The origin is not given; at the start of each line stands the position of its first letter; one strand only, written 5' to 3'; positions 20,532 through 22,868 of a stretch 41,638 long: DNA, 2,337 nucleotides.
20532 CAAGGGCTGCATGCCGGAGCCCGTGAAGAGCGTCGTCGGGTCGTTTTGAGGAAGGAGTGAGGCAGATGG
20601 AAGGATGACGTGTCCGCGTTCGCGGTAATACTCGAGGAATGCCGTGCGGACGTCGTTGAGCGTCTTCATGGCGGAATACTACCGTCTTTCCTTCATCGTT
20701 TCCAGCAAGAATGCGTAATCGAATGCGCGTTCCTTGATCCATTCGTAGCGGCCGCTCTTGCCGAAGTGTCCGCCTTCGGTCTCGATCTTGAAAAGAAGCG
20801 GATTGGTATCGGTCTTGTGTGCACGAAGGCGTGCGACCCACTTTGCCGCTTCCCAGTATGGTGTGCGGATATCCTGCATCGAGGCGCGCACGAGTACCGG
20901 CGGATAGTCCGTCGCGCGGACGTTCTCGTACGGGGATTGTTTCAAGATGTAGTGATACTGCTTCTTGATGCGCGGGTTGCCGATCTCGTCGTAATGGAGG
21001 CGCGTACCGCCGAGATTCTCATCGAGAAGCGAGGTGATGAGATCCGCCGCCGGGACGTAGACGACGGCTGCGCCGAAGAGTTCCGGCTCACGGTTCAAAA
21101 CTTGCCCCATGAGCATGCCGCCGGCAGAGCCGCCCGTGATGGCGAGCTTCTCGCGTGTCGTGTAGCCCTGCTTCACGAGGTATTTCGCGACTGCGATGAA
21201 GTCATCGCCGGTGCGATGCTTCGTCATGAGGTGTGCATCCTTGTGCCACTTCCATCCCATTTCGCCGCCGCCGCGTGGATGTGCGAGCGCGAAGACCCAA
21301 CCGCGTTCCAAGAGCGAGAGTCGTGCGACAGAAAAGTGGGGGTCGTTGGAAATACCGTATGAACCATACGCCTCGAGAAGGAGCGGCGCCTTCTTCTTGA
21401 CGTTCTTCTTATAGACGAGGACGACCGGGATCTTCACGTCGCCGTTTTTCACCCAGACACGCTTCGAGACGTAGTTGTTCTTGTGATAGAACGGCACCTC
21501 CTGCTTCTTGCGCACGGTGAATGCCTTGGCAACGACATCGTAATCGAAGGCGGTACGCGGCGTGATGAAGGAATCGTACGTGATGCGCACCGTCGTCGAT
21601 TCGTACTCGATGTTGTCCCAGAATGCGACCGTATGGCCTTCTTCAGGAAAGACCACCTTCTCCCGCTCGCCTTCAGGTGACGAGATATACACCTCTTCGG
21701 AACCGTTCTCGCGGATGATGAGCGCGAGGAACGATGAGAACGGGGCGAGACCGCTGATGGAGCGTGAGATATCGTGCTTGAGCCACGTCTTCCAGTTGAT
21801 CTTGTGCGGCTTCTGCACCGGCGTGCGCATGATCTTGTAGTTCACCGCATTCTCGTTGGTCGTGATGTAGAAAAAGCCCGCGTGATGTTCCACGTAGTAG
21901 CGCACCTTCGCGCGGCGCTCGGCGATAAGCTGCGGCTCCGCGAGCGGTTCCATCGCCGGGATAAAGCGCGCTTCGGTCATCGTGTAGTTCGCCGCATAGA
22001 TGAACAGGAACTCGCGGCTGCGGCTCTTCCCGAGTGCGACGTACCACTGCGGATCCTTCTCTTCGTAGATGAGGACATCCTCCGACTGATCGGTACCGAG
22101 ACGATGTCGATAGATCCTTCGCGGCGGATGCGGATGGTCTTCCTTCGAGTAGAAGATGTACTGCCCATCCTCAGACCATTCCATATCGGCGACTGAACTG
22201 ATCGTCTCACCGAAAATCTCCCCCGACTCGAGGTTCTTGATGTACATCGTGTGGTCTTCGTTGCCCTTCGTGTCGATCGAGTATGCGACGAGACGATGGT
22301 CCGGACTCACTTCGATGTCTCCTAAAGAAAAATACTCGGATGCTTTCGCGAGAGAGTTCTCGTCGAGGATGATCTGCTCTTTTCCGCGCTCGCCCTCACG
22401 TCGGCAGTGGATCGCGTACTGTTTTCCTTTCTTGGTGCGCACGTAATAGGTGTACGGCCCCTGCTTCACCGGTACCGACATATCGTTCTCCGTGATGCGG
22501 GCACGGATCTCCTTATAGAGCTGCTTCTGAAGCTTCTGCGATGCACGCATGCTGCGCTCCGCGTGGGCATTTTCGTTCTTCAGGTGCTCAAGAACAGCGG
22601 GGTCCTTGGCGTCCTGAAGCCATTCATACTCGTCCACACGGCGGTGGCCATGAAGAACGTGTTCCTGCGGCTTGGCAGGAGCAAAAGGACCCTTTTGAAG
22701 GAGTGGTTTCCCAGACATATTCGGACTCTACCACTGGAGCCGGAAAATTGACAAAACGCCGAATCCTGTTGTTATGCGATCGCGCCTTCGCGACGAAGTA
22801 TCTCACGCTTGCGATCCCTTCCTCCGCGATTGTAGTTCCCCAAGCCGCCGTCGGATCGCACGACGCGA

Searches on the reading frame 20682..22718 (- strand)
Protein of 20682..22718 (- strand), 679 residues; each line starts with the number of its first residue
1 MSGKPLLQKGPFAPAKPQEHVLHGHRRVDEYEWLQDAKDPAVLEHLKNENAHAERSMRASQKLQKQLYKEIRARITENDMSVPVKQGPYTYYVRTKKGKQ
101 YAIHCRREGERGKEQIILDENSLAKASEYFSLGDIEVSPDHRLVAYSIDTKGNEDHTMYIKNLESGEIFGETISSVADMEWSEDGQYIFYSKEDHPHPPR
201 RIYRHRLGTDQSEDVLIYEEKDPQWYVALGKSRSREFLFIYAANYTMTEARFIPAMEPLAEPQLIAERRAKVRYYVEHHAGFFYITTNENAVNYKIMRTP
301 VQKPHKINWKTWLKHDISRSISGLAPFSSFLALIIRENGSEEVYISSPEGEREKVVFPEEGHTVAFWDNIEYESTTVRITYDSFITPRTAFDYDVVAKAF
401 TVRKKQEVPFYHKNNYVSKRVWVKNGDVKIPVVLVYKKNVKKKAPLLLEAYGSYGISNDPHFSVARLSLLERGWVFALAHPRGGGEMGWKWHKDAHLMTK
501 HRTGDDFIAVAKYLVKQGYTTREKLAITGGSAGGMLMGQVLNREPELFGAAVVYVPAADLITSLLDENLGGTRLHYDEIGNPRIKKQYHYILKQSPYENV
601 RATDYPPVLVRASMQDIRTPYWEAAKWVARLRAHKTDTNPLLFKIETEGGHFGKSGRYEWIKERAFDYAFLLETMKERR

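Call 80: search_protein_families(library=pfam, proteins=[window:20682-22718:-], max_evalue=0.00001)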
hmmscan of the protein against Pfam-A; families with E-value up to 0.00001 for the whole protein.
window:20682-22718:- (679 aa): 2 families
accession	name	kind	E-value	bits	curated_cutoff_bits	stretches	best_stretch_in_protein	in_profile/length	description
PF02897.21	Peptidase_S9_N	-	6.4e-101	338.5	24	1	17-405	7-413/414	Prolyl oligopeptidase, N-terminal beta-propeller domain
PF00326.27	Peptidase_S9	-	1.1e-55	188.9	22.6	1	460-677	1-212/213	Prolyl oligopeptidase family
